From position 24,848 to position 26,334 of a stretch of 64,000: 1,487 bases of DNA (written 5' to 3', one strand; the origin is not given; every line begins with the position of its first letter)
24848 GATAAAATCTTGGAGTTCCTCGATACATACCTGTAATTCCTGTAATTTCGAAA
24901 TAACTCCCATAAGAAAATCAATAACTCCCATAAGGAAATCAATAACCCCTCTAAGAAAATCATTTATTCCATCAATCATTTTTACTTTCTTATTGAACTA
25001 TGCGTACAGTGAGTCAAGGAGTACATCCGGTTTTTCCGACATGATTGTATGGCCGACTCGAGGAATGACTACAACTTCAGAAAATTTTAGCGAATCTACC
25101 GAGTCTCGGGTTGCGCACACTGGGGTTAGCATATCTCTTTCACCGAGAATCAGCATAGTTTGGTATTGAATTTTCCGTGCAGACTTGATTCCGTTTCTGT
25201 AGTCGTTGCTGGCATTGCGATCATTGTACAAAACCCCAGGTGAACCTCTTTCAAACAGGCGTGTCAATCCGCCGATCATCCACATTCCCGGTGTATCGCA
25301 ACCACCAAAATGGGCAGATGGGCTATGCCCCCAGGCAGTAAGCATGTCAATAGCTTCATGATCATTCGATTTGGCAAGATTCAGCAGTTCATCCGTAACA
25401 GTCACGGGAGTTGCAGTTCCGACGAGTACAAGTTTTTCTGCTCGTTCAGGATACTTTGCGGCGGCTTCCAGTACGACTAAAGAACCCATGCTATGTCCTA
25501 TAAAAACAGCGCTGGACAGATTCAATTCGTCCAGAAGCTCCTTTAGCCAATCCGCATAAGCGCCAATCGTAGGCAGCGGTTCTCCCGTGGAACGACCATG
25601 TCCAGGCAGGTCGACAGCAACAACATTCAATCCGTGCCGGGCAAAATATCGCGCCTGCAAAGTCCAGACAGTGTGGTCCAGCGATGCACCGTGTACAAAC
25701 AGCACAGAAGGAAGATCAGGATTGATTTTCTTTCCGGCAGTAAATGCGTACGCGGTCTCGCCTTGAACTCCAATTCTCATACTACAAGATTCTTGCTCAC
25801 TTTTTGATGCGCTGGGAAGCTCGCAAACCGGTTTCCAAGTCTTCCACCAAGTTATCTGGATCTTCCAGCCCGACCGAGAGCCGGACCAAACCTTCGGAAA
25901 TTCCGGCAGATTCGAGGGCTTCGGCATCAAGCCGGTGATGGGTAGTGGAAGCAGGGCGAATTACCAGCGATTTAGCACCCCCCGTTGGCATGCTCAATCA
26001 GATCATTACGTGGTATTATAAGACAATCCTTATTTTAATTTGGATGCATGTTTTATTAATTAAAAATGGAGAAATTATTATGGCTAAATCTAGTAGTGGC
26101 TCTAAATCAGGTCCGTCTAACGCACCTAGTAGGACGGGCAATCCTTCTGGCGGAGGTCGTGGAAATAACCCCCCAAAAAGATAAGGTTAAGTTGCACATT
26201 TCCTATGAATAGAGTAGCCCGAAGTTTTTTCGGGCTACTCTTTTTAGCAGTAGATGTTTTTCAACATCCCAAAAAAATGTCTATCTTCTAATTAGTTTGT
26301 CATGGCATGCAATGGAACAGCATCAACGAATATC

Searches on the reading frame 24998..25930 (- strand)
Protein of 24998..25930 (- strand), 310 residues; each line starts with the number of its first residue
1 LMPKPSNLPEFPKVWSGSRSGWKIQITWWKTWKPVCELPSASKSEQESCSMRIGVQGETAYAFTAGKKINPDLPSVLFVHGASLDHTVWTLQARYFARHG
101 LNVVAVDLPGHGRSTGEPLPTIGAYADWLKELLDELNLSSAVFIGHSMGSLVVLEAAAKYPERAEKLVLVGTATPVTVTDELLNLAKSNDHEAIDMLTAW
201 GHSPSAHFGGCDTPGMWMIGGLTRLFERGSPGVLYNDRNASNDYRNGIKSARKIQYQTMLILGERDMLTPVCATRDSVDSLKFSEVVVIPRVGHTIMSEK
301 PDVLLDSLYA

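Call 9: search_protein_families(library=ncbifam, proteins=[window:24998-25930:-], max_evalue=0.001)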
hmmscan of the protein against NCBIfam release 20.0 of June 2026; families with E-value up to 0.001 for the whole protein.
window:24998-25930:- (310 aa): 35 families (the best 25 are shown)
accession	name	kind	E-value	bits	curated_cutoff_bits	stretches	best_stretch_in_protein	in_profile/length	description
NF051488.1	bifunc_PcaDC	exception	1.3e-23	83.8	390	2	73-178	12-117/375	bifunctional 3-oxoadipate enol-lactonase/4-carboxymuconolactone decarboxylase PcaDC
NF011457.0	PRK14875.1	equivalog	7e-23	81.2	307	1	48-173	110-232/372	acetoin dehydrogenase dihydrolipoyllysine-residue acetyltransferase subunit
NF050089.1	i_nPHAscl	equivalog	2.4e-21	76.1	300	2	75-173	20-118/288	intracellular short-chain-length polyhydroxyalkanoate depolymerase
TIGR02427.1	protocat_pcaD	equivalog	8.3e-20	71.2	255.85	1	72-176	12-116/251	3-oxoadipate enol-lactonase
TIGR03695.1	menH_SHCHC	equivalog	3.8e-16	59.3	208.55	1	74-175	3-107/252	2-succinyl-6-hydroxy-2,4-cyclohexadiene-1-carboxylate synthase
TIGR01738.1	bioH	equivalog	4.1e-16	59.3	206.95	1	75-180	6-106/245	pimeloyl-ACP methyl ester esterase BioH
NF051487.1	bifunc_PcaCD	exception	1.3e-15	57.5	430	1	74-173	173-272/413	bifunctional 4-carboxymuconolactone decarboxylase/3-oxoadipate enol-lactonase PcaCD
TIGR03056.1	bchO_mg_che_rel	equivalog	5.2e-15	55.2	172.55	1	48-170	6-126/278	alpha/beta fold hydrolase BchO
NF045632.1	hydroxlase_HsaD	equivalog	1.8e-14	53.4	400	1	43-204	7-163/290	4,5:9,10-diseco-3-hydroxy-5,9,17-trioxoandrosta-1(10),2-diene-4-oate hydrolase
NF007954.0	PRK10673.1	equivalog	1e-13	51.1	399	1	75-173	18-115/255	esterase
TIGR03611.1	RutD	equivalog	2.8e-13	49.8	238.5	1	72-171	12-112/258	pyrimidine utilization protein D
NF008340.0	PRK11126.1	equivalog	5.7e-10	38.8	261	1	67-172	8-112/255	2-succinyl-6-hydroxy-2,4-cyclohexadiene-1-carboxylate synthase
NF002043.0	PRK00870.1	subfamily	4.2e-09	36.3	265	1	75-178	48-154/302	haloalkane dehalogenase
NF052610.1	macro_16_ester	equivalog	1.2e-08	34.7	420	1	70-177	20-132/281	alpha/beta fold macrolide esterase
TIGR01250.1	pro_imino_pep_2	subfamily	1.9e-08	34.2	167.65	1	63-184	16-141/288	proline iminopeptidase-family hydrolase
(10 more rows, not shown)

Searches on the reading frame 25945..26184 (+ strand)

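Call 13: search_protein_families(library=pfam, proteins=[window:25945-26184:+], max_evalue=0.01)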
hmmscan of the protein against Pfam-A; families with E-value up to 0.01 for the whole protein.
window:25945-26184:+ (79 aa): 1 family
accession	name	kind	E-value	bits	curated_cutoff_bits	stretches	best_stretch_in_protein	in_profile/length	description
PF10717.14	ODV-E18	-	0.0066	16.7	28.1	1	4-65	6-64/87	Occlusion-derived virus envelope protein ODV-E18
